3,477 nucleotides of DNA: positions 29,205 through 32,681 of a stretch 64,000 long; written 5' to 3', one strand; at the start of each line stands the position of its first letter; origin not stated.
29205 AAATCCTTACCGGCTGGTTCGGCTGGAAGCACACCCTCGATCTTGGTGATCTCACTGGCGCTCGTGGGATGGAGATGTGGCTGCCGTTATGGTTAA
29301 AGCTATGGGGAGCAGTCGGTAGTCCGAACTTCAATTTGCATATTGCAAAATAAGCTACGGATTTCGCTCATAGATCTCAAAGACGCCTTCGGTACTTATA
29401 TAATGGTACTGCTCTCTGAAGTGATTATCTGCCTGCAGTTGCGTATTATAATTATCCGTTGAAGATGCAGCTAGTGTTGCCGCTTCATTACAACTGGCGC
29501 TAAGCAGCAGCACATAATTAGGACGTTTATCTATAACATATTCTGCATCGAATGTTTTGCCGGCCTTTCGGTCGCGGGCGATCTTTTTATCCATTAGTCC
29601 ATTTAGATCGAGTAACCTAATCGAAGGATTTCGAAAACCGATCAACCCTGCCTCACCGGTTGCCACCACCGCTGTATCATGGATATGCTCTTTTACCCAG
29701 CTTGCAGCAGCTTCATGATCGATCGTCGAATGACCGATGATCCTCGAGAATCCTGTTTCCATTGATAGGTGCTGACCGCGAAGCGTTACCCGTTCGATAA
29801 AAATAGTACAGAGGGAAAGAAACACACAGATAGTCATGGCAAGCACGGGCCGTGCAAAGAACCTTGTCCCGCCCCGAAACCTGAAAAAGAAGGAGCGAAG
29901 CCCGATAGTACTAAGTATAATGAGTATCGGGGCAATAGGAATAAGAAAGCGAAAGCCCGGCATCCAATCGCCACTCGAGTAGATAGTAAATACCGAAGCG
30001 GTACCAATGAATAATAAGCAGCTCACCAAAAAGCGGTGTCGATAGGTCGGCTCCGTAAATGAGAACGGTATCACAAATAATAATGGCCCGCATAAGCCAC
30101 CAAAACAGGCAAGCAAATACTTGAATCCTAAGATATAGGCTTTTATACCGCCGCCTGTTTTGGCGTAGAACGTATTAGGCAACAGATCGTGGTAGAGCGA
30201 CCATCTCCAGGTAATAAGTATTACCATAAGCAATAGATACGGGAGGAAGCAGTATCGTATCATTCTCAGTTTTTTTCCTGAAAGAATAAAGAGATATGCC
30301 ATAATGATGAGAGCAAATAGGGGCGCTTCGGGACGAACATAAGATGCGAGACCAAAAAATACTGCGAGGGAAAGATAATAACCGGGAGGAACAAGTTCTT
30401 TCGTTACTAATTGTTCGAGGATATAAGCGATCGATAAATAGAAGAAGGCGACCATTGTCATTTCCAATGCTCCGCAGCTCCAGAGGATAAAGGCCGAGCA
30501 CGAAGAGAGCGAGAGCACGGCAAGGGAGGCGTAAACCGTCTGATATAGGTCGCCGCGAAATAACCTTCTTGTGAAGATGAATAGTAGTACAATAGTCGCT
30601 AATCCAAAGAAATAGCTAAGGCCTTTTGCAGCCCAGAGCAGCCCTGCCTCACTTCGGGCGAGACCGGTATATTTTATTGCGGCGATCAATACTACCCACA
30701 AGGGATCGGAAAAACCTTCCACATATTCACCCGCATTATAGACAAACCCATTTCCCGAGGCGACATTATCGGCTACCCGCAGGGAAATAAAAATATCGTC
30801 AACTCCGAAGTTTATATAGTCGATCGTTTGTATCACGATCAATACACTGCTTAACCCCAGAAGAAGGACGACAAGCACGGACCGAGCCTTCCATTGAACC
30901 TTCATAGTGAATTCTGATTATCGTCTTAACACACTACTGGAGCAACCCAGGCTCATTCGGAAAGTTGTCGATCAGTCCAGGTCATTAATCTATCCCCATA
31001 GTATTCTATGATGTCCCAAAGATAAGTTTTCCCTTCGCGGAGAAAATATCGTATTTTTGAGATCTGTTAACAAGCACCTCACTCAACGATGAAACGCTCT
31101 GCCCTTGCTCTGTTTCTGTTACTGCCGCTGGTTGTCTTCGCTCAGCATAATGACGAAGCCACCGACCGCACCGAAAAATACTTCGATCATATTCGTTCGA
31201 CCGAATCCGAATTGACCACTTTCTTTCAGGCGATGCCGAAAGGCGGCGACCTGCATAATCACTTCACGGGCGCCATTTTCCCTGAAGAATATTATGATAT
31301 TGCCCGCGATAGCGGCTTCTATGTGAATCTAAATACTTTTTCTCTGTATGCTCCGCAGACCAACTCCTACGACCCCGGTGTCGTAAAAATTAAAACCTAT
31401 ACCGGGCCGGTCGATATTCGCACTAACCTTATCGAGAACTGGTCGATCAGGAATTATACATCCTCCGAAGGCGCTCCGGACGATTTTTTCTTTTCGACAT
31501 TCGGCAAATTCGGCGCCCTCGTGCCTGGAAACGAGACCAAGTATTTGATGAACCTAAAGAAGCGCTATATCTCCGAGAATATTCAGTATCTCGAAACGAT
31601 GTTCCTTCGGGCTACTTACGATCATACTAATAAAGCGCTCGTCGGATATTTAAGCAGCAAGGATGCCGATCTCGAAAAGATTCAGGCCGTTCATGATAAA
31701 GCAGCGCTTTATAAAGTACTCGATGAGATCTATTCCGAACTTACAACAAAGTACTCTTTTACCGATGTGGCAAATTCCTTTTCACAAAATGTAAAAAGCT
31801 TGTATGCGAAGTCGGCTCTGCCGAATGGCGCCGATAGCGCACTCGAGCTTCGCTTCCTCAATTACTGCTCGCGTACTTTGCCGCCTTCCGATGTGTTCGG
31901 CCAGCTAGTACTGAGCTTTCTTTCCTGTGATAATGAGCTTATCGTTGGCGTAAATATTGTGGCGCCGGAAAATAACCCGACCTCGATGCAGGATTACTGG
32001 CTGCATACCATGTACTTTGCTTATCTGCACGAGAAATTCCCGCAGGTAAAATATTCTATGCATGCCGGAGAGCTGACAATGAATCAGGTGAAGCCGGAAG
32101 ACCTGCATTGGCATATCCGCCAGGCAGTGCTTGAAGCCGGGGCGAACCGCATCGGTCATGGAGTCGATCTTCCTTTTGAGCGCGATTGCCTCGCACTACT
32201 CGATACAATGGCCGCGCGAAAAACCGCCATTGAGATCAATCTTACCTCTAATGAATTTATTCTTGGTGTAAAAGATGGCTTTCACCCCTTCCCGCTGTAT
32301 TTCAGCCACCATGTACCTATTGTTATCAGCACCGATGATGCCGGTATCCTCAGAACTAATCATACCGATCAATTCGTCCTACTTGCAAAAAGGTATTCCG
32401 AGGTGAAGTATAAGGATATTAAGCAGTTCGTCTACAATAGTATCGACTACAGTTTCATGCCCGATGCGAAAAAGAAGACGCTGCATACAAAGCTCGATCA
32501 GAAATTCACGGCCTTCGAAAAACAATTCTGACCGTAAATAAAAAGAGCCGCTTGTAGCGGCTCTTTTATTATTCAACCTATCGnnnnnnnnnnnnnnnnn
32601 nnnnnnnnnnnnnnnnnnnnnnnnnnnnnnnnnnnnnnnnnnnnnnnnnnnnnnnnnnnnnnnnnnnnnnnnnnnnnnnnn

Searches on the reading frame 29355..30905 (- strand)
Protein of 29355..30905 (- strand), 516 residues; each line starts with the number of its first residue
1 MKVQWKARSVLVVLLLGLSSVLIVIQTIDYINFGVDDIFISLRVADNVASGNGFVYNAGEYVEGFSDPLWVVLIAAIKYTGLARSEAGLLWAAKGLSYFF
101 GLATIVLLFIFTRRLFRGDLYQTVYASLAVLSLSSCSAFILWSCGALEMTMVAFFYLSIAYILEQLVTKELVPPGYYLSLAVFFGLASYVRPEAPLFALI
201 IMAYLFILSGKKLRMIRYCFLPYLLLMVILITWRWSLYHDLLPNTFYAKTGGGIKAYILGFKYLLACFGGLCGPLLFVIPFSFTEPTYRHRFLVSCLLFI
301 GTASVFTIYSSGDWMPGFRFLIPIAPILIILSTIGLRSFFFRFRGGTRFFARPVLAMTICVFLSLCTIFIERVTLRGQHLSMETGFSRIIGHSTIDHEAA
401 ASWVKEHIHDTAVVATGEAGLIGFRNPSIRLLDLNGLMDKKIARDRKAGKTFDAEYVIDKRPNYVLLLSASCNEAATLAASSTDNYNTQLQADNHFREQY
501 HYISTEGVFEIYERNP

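Call 4: search_protein_families(library=pfam, proteins=[window:29355-30905:-], max_evalue=1)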
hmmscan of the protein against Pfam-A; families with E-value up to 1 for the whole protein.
window:29355-30905:- (516 aa): 0 families

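Call 5: search_protein_families(library=ncbifam, proteins=[window:29355-30905:-], max_evalue=1)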
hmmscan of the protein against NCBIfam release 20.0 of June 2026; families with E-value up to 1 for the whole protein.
window:29355-30905:- (516 aa): 2 families
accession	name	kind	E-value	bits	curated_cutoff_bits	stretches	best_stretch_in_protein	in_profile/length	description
NF041481.1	beta_arabfuran_tase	equivalog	1.1e-07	30.3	1050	1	35-395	28-386/633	terminal beta-(1->2)-arabinofuranosyltransferase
NF047440.1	LA3751_2_3_fam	subfamily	1.1e-06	27.8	200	1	91-367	96-382/460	LA_3751/LA_3752 family putative glycosyltransferase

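Call 32: find_homologous_proteins(query=window:29355-30902:-, max_evalue=0.001)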
Query window:29355-30902:- (515 aa): 216 proteins with E <= 0.001 among 8000 candidates; the best 120 are listed.
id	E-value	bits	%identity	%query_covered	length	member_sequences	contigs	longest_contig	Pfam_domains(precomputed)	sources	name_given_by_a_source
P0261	1.2e-134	468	45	98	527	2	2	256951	PF13231.13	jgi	jgi:arabinofuranosyltransferase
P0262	1.6e-131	458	44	97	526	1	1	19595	-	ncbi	-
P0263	1.4e-130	455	43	97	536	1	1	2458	PF13231.13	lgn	-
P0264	1.8e-130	454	43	99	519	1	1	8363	-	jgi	jgi:arabinofuranosyltransferase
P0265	3.7e-130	453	43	99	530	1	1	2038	-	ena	-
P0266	1.7e-129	451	44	97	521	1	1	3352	-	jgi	jgi:arabinofuranosyltransferase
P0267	1.0e-126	442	45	97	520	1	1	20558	-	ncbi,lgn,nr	ncbi:MAG TPA: hypothetical protein VEW28_10235 [Candidatus Kapabacteria bacterium]|nr:hypothetical p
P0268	3.8e-125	437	42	98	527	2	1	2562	-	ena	-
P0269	1.6e-123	432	41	97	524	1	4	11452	-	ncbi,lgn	-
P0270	1.7e-121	425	43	95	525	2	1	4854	-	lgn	-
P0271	6.3e-116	406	41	98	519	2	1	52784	-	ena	-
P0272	7.1e-113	396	39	95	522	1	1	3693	-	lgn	-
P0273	5.6e-111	390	42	96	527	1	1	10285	-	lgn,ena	-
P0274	4.5e-110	387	37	96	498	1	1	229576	-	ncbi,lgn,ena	-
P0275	7.3e-108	380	40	96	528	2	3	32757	-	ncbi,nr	ncbi:MAG: hypothetical protein Q8916_07370 [Bacteroidota bacterium]|nr:hypothetical protein [Bactero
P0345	8.5e-27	112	28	88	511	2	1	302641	-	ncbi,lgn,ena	-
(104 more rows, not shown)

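Call 43: search_solved_structures(query=window:29355-30902:-, max_evalue=1, show_alignments=1)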
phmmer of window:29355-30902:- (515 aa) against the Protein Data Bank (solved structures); distinct sequences matched with E-value up to 1: 1.
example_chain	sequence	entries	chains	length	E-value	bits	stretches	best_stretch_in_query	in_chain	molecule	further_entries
9dlf_C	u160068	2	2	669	9.7e-06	28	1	34-263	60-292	Arabinosyltransferase AftB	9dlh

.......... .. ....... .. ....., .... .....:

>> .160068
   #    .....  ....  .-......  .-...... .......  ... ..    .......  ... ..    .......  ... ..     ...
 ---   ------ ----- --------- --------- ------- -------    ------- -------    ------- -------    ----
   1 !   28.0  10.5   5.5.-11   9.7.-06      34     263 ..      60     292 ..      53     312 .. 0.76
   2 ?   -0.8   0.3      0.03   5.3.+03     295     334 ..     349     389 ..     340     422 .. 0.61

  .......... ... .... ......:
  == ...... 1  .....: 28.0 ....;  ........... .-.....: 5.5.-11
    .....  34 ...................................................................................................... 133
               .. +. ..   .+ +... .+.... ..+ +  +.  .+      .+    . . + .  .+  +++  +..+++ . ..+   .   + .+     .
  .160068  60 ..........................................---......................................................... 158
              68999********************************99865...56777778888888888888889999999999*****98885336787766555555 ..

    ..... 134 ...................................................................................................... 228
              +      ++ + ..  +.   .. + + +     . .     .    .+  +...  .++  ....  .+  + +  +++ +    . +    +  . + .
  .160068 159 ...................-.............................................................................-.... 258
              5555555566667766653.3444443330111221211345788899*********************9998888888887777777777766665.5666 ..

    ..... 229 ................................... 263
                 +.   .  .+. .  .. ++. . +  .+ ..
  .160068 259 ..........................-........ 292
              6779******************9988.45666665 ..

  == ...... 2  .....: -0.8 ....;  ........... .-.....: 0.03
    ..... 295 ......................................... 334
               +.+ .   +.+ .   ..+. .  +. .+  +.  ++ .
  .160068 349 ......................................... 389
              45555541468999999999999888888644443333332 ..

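Call 48: predict_structure(alignment_id=A2)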
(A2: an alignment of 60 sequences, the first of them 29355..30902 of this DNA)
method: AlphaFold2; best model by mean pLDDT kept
length: 515 residues; sequences in the alignment: 60
mean_pLDDT: 94.3   pTM: 0.94
mean pLDDT of the five models: 94.3, 93.5, 93.5, 93.1, 92.9
residues with pLDDT >= 90: 460; 70-90: 41; 50-70: 14; < 50: 0
segments of 3 or more residues with pLDDT < 50: none
pLDDT, mean of each block of 10 residues (from residue 1): 89 98 98 96 98 96 92 98 96 98 99 96 98 98 98 99 95 97 98 97 95 97 97 95 89 92 96 95 91 98 96 93 98 95 78 93 96 93 96 95 95 96 97 95 92 97 93 57 82 97 96 96
secondary structure, 60 per line:
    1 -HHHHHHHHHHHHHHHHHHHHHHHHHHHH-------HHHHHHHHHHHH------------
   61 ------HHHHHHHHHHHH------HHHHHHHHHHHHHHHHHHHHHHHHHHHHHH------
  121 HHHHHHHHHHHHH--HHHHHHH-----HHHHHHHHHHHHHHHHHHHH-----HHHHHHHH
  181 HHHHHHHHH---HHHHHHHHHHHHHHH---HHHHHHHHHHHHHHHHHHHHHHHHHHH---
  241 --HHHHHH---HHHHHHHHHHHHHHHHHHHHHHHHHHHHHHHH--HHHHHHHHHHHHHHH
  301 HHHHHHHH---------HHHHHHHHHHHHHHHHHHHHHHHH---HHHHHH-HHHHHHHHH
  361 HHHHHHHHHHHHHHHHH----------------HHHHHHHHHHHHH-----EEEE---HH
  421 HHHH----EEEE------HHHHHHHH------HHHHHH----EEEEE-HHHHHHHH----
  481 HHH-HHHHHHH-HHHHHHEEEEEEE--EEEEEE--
elements in order: H2-29 H37-48 H67-78 H85-114 H121-133 H136-142 H148-167 H173-189 H193-207 H211-237 H243-248 H252-283 H286-308 H318-341 H345-350 H352-377 H394-406 E412-415 H419-424 E429-432 H439-446 H453-458 E463-467 H469-476 H485-491 H493-498 E499-505 E508-513

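Call 51: fold_search(model_id=the predicted structure, library=pdb)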
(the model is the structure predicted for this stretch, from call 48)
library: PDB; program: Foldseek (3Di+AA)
matches with E <= 10: 374; with E <= 0.001: 17
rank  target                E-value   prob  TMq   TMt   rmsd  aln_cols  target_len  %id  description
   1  9dlf_C                6.1e-11  1.00  0.60  0.51   6.5       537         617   18  Arabinosyltransferase AftB in complex with Fab_B3 (released 2025-06-25)
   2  9dlh                  4.2e-08  1.00  0.54  0.48   8.2       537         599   18  donor substrate analog-bound AftB (released 2025-06-25)
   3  9s6t_A                3.5e-07  1.00  0.55  0.58   7.6       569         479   12  Ternary cryo-EM structure of chicken ALG12 with Dol25-PP-GlcNAc2Man7, Dol25-P-Man, and Fab (released 2026-03-18)
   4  5ezm                  8.3e-07  1.00  0.58  0.56  10.3       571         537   15  Crystal Structure of ArnT from Cupriavidus metallidurans in the apo state (released 2016-02-17)
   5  5f15                  1.0e-06  1.00  0.58  0.55   9.9       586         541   12  Crystal Structure of ArnT from Cupriavidus metallidurans bound to Undecaprenyl phosphate (released 2016-02-17)
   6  8b6l_I                1.8e-06  1.00  0.57  0.45  10.5       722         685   12  Subtomogram average of the human Sec61-TRAP-OSTA-translocon (released 2022-12-07)
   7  8if8_B                2.4e-06  1.00  0.51  0.44   9.9       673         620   12  Arabinosyltransferase AftA (released 2023-05-31)
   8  8pn9_A                4.7e-06  1.00  0.58  0.47  12.1       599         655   12  Structure of human oligosaccharyltransferase OST-A complex bound to NGI-1 (released 2024-05-08)
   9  8if8_C                4.9e-06  1.00  0.48  0.43  11.1       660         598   13  Arabinosyltransferase AftA (released 2023-05-31)
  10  7e9s_A                1.7e-05  1.00  0.57  0.37  10.2       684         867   12  Archaeal oligosaccharyltransferase AglB from Archaeoglobus fulgidus in complex with an inhibitory peptide and a dolich (released 2021-09-08)
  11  6ezn_F                2.4e-05  1.00  0.58  0.48  13.2       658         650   12  Cryo-EM structure of the yeast oligosaccharyltransferase (OST) complex (released 2018-01-17)
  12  5gmy_A                3.8e-05  1.00  0.56  0.37  10.3       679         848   13  Crystal structure of the Archaeoglobus fulgidus oligosaccharyltransferase (O29867_ARCFU) tethered with an acceptor pep (released 2017-02-01)
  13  9s6u_A                1.3e-04  1.00  0.49  0.47   9.2       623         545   11  Ternary cryo-EM structure of human ALG9 with Dol25-PP-GlcNAc2Man8, Dol25-P-Man and Fab (released 2026-03-18)
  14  9s6s_A                1.5e-04  1.00  0.48  0.46   9.3       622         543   10  Ternary cryo-EM structure of human ALG9 with Dol25-PP-GlcNAc2Man6, Dol25-P-Man and Fab (released 2026-03-18)
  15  7zlh_A                1.7e-04  1.00  0.53  0.43  10.7       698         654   11  Cryo-EM structure of C-mannosyltransferase CeDPY19, in apo state, bound to CMT2-Fab and anti-Fab nanobody (released 2023-01-11)
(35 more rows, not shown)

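Call 57: find_encoding_contigs(protein=P0261, flank=8000, max_places=2)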
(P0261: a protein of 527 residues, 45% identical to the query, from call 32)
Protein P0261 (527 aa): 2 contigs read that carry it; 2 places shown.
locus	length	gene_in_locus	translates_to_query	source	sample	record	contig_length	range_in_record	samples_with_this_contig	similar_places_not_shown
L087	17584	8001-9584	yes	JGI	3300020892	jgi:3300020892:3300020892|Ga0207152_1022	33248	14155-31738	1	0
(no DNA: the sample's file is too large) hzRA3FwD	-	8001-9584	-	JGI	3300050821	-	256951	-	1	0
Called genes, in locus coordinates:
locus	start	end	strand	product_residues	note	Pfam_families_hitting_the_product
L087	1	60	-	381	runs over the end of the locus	PF25919:BSH_CusB (faint), PF00364:Biotin_lipoyl (faint), PF25973:BSH_CzcB, PF25917:BSH_RND (weak), PF25954:Beta-barrel_RND_2 (weak), PF25967:RND-MFP_C (weak), PF25989:YknX_C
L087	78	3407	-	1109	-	PF00873:ACR_tran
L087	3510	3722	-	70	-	PF09834:DUF2061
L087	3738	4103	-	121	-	-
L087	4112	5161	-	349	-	PF25819:Nal1_C (faint)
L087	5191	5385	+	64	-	-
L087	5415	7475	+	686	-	PF00676:E1_dh, PF02779:Transket_pyr, PF02780:Transketolase_C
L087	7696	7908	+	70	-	PF21748:UPF0150, PF15919:HicB_lk_antitox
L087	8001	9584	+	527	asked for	PF13231:PMT_2 (weak)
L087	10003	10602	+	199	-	PF24025:Ig_DR_A0283-like (faint), PF17210:SdrD_B (weak), PF05638:T6SS_HCP (weak)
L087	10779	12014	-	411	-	PF14870:PSII_BNR (faint), PF25852:DUF6242_C (faint), PF02012:BNR (faint), PF15902:Sortilin-Vps10 (faint), PF18962:Por_Secre_tail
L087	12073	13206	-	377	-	PF13784:Fic_N, PF02661:Fic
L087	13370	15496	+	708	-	PF13534:Fer4_17 (faint), PF12838:Fer4_7 (faint), PF13183:Fer4_8 (faint), PF13484:Fer4_16 (faint), PF12797:Fer4_2 (weak), PF13187:Fer4_9, PF13237:Fer4_10 (weak), PF02754:CCG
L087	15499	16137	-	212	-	PF01205:Impact_N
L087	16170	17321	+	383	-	PF13477:Glyco_trans_4_2, PF13439:Glyco_transf_4, PF13579:Glyco_trans_4_4, PF20706:GT4-conflict, PF00534:Glycos_transf_1, PF13692:Glyco_trans_1_4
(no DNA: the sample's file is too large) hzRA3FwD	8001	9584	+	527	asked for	PF13231:PMT_2 (weak)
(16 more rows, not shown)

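Call 58: find_encoding_contigs(protein=P0345, flank=8000, max_places=2)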
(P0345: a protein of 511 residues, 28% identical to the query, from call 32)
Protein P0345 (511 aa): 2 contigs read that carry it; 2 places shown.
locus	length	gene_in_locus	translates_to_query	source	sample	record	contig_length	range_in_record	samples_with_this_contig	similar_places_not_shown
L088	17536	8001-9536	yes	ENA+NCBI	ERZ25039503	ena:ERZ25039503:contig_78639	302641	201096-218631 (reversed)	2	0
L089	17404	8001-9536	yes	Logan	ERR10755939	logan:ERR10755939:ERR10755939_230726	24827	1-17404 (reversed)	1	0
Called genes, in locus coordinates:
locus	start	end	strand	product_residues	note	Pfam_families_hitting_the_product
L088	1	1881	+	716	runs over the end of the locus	PF13371:TPR_9 (faint), PF13428:TPR_14 (faint), PF13424:TPR_12 (faint), PF14559:TPR_19 (weak), PF13432:TPR_16 (weak), PF23914:TPR_CcmH_CycH, PF13432:TPR_16, PF14559:TPR_19, +10 more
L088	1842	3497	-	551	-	PF02690:Na_Pi_cotrans, PF01895:PhoU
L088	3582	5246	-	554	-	-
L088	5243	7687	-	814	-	-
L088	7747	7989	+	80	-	PF22482:AsnC_trans_reg_3 (weak), PF01037:AsnC_trans_reg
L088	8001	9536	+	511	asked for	-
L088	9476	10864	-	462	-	PF04932:Wzy_C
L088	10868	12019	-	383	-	PF02706:Wzz (weak)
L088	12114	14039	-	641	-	PF23914:TPR_CcmH_CycH (weak), PF00515:TPR_1 (faint), PF07719:TPR_2 (faint), PF13424:TPR_12 (weak), PF13432:TPR_16 (weak), PF13424:TPR_12 (weak), PF13432:TPR_16 (weak), PF14559:TPR_19 (weak), +3 more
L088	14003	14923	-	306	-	PF13641:Glyco_tranf_2_3, PF00535:Glycos_transf_2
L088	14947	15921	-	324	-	PF00535:Glycos_transf_2, PF13641:Glyco_tranf_2_3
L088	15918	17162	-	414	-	PF01943:Polysacc_synt, PF13440:Polysacc_synt_3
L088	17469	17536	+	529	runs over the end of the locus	PF00501:AMP-binding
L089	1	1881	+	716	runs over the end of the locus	PF13371:TPR_9 (faint), PF13428:TPR_14 (faint), PF13424:TPR_12 (faint), PF14559:TPR_19 (weak), PF13432:TPR_16 (weak), PF23914:TPR_CcmH_CycH, PF13432:TPR_16, PF14559:TPR_19, +10 more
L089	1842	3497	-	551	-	PF02690:Na_Pi_cotrans, PF01895:PhoU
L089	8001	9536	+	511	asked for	-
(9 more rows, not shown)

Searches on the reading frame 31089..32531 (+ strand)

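Call 36: search_protein_families(library=pfam, proteins=[window:31089-32531:+], max_evalue=0.001)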
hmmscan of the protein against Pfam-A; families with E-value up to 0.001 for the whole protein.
window:31089-32531:+ (480 aa): 1 family
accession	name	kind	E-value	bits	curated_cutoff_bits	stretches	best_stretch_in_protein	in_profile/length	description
PF00962.28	A_deaminase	-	1.3e-20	74.2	27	1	249-471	122-329/330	Adenosine deaminase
